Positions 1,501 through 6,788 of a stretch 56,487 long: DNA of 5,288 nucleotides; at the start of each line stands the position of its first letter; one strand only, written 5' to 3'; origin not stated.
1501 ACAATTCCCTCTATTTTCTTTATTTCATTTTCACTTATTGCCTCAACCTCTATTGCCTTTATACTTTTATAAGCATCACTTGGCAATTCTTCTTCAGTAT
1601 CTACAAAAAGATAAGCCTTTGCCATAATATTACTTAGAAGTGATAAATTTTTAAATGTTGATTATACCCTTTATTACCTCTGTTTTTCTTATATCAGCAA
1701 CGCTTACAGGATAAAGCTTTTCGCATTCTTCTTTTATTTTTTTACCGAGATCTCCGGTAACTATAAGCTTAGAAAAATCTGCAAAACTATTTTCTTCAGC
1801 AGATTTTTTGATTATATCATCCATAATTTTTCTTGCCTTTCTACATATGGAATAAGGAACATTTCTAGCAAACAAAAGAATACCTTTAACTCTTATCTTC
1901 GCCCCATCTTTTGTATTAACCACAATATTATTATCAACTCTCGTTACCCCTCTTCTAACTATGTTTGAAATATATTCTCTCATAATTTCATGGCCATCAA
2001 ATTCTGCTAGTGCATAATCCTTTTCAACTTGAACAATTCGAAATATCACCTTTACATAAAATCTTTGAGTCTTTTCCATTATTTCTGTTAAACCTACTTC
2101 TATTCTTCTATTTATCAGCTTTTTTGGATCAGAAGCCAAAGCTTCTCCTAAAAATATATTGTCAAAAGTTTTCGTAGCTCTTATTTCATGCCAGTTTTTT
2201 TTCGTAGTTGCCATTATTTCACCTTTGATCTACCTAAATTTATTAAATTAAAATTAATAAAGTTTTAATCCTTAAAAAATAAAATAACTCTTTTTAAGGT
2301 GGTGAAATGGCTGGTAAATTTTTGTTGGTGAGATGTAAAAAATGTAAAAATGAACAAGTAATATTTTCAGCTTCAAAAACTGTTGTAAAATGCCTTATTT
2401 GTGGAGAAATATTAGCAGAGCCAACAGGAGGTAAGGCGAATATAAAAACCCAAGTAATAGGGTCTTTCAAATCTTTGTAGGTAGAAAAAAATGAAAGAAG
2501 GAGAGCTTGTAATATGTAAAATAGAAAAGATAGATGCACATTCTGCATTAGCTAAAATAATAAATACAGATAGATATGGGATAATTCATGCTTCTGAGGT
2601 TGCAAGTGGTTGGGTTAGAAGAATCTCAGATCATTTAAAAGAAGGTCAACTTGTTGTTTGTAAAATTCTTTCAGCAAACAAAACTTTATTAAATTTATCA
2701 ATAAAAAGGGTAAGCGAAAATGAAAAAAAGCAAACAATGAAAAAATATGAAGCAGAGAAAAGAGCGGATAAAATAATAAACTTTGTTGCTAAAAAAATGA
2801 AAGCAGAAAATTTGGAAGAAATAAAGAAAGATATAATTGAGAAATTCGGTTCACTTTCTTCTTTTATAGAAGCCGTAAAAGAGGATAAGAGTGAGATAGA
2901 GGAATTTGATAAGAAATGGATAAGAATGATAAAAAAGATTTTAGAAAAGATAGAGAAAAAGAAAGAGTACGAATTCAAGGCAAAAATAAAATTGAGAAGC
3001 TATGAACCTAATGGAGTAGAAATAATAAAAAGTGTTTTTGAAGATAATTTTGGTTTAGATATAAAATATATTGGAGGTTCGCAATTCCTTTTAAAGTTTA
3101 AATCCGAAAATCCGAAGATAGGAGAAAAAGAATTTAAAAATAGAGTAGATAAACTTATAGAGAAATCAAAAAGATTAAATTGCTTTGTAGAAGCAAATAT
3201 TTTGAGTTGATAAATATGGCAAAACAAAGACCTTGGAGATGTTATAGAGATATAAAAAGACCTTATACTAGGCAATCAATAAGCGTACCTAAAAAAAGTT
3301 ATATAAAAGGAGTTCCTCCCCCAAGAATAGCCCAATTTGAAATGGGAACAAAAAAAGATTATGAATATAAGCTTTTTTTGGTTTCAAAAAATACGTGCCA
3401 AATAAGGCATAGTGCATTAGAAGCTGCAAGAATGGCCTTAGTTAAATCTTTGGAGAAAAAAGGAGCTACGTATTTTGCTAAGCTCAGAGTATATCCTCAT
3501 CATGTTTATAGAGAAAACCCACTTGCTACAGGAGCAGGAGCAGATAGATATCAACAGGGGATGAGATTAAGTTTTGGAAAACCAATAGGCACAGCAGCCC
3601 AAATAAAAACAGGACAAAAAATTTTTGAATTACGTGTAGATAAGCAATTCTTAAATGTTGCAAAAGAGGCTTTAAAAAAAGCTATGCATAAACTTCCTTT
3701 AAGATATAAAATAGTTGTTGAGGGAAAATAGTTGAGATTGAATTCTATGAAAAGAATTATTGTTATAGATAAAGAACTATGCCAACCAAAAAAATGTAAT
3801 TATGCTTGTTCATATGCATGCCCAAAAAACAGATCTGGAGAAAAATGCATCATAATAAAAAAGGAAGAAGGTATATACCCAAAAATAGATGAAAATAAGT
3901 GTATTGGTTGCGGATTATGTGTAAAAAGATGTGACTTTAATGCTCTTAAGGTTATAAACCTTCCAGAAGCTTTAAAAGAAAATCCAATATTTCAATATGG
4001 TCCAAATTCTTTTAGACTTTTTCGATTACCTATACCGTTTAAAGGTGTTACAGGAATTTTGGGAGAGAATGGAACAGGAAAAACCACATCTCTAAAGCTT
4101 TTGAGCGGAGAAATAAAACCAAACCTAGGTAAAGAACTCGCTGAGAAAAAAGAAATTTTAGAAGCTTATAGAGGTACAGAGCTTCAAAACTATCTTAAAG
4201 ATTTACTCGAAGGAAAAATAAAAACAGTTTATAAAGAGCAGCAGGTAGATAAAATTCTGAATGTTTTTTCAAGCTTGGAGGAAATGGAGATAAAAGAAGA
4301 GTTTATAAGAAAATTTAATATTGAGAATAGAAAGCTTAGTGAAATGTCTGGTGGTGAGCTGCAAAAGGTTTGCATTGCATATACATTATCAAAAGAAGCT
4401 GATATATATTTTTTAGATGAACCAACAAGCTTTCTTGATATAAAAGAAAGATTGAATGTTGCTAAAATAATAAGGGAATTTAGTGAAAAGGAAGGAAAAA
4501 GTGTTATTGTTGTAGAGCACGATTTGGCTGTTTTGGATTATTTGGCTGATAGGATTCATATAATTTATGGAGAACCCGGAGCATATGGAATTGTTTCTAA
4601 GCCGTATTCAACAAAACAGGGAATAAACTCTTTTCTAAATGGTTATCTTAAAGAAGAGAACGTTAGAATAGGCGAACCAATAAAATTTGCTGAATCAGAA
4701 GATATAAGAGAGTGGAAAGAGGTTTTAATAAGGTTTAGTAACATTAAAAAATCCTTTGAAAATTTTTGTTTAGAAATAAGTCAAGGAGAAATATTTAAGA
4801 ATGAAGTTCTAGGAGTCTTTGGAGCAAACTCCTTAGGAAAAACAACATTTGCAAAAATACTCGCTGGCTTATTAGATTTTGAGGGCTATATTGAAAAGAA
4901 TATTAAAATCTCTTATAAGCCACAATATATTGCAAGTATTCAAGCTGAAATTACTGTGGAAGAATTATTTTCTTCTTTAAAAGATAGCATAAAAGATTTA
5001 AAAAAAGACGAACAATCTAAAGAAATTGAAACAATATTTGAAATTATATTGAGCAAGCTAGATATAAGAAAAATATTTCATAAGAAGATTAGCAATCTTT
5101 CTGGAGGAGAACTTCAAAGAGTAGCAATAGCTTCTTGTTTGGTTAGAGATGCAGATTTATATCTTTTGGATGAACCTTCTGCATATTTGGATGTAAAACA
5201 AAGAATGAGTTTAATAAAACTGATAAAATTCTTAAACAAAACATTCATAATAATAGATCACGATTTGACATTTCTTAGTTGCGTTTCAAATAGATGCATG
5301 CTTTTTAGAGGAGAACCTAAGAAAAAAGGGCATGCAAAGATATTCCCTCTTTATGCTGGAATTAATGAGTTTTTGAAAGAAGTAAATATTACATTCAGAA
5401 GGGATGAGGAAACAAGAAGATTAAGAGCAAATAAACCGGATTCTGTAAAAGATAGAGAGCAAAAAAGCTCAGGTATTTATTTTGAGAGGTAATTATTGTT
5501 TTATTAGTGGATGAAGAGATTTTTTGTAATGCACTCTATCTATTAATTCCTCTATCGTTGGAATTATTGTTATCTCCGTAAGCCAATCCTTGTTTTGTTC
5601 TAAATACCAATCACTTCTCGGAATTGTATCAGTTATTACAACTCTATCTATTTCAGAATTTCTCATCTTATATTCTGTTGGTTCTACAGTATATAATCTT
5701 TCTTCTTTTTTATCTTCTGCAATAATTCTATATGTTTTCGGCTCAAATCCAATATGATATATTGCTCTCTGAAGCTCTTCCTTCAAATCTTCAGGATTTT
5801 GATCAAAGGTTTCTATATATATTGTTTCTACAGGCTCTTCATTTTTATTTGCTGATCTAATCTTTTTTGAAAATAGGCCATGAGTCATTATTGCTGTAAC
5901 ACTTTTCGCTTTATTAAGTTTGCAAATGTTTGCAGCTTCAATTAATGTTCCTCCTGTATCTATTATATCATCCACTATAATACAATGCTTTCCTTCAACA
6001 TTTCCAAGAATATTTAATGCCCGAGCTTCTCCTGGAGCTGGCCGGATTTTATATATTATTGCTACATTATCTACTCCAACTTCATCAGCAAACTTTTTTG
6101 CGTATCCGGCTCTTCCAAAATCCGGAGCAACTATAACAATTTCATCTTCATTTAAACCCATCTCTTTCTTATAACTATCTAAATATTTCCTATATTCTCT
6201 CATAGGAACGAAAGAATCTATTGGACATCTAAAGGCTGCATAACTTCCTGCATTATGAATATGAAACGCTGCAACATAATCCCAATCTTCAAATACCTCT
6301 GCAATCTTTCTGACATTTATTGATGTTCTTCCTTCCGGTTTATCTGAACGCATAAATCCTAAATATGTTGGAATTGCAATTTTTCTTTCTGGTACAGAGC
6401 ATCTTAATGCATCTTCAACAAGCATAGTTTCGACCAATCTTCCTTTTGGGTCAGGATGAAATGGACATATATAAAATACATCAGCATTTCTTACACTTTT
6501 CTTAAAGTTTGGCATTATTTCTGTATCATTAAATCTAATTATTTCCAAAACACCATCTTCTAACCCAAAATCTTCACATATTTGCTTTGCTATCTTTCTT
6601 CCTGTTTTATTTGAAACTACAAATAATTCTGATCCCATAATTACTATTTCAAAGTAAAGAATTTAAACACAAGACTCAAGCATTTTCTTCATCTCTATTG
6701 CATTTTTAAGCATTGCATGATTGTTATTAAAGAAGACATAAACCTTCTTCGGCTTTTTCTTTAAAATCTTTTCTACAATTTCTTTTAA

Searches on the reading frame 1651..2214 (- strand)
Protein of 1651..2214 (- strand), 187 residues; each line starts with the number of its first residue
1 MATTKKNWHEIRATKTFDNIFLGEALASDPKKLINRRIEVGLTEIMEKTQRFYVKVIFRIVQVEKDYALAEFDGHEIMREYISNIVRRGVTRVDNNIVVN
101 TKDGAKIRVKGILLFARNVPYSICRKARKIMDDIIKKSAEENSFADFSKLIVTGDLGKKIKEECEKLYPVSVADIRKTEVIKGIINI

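Call 28: search_protein_families(library=pfam, max_evalue=0.00001, proteins=[window:1651-2214:-])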
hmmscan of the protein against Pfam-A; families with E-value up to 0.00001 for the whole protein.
window:1651-2214:- (187 aa): 1 family
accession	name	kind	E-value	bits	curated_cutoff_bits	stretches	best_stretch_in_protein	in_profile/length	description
PF01015.23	Ribosomal_S3Ae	-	5.1e-45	153.8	29.3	1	4-182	11-189/191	Ribosomal S3Ae family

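Call 91: list_cluster_members(proteins=[window:1651-2214:-, window:18909-19904:+, window:27561-29678:+, window:41903-44278:-, window:5493-6638:-, window:16418-17509:+, window:9116-10084:+, window:12521-13111:+, window:13235-13810:-])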
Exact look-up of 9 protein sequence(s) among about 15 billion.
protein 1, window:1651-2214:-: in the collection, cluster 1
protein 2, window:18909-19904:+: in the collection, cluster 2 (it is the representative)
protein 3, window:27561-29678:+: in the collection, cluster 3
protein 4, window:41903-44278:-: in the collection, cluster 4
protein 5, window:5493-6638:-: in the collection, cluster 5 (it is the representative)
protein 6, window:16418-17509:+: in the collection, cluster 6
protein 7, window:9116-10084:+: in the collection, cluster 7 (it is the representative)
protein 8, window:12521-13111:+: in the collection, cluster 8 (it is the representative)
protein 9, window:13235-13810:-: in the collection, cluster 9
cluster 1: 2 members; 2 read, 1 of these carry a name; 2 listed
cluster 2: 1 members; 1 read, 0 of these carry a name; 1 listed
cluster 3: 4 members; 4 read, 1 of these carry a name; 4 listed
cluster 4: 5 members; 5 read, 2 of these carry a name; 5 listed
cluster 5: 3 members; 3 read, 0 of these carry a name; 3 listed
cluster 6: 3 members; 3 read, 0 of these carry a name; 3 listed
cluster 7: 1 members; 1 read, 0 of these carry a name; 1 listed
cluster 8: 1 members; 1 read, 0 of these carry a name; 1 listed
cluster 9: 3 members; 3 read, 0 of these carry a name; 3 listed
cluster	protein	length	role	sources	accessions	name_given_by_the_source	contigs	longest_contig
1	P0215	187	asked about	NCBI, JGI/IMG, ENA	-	-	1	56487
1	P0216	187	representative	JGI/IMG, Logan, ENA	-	ribosomal protein S3AE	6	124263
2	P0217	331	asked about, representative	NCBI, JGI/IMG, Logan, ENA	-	-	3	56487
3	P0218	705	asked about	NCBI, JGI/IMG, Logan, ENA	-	-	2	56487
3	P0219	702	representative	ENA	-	-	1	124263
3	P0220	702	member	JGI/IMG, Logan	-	helicase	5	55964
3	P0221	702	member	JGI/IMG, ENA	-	-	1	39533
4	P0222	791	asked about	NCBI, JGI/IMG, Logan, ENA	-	-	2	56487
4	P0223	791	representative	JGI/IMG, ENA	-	chromosome segregation protein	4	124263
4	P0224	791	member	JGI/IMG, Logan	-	chromosome segregation ATPase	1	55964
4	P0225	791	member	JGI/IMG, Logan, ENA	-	-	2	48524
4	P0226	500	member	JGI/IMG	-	-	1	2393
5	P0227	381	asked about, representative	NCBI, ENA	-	-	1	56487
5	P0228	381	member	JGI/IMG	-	-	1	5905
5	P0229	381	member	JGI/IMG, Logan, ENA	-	-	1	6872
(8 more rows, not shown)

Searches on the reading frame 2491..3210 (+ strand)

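Call 28: search_protein_families(library=pfam, max_evalue=0.00001, proteins=[window:2491-3210:+])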
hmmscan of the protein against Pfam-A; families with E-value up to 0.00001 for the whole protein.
window:2491-3210:+ (239 aa): 1 family
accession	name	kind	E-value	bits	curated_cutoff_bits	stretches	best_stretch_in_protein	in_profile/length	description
PF07541.17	EIF_2_alpha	-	1.3e-10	41.7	22.8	1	109-204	3-110/114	Eukaryotic translation initiation factor 2 alpha subunit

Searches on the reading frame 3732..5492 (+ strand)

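Call 28: search_protein_families(library=pfam, max_evalue=0.00001, proteins=[window:3732-5492:+])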
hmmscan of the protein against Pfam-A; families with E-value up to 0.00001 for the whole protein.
window:3732-5492:+ (586 aa): 6 families
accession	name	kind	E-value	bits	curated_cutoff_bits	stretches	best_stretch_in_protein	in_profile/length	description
PF00005.33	ABC_tran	-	2.3e-41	142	25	2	105-233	12-137/137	ABC transporter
PF13304.12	AAA_21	-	4.6e-11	43.8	27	0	187-269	221-304/304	AAA domain, putative AbiEii toxin, Type IV TA system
PF02463.25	SMC_N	-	3.7e-10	40.1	40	0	371-517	135-204/220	RecF/RecN/SMC N terminal domain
PF04068.21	Fer4_RLI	-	1.1e-08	35.1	23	1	8-38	2-35/35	Possible Fer4-like domain in RNase L inhibitor, RLI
PF00037.32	Fer4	-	1.2e-07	31.6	21.1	1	50-73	1-24/24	4Fe-4S binding domain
PF12837.12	Fer4_6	-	3.2e-07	30.4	25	0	50-72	2-24/24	4Fe-4S binding domain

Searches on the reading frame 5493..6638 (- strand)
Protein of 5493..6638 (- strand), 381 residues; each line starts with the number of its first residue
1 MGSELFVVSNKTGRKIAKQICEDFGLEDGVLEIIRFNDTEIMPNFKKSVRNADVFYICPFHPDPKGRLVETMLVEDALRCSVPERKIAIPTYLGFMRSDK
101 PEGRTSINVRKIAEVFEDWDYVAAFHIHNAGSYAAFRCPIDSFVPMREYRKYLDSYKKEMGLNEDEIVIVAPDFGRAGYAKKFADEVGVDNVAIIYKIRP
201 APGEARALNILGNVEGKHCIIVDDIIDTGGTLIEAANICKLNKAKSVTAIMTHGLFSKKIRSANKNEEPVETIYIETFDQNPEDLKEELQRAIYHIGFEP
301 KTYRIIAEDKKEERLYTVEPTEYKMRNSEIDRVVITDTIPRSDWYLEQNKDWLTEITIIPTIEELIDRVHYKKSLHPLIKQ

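Call 28: search_protein_families(library=pfam, max_evalue=0.00001, proteins=[window:5493-6638:-])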
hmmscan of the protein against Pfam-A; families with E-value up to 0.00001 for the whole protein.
window:5493-6638:- (381 aa): 3 families
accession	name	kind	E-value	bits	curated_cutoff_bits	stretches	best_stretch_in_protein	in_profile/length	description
PF13793.12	Pribosyltran_N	-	2.6e-22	79.3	25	1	7-117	3-114/117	N-terminal domain of ribose phosphate pyrophosphokinase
PF14572.12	Pribosyl_synth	-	3.2e-15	57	27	1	202-273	69-139/184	Phosphoribosyl synthetase-associated domain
PF00156.33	Pribosyltran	-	8.7e-12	45.1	26.3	1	159-278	25-146/158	Phosphoribosyl transferase domain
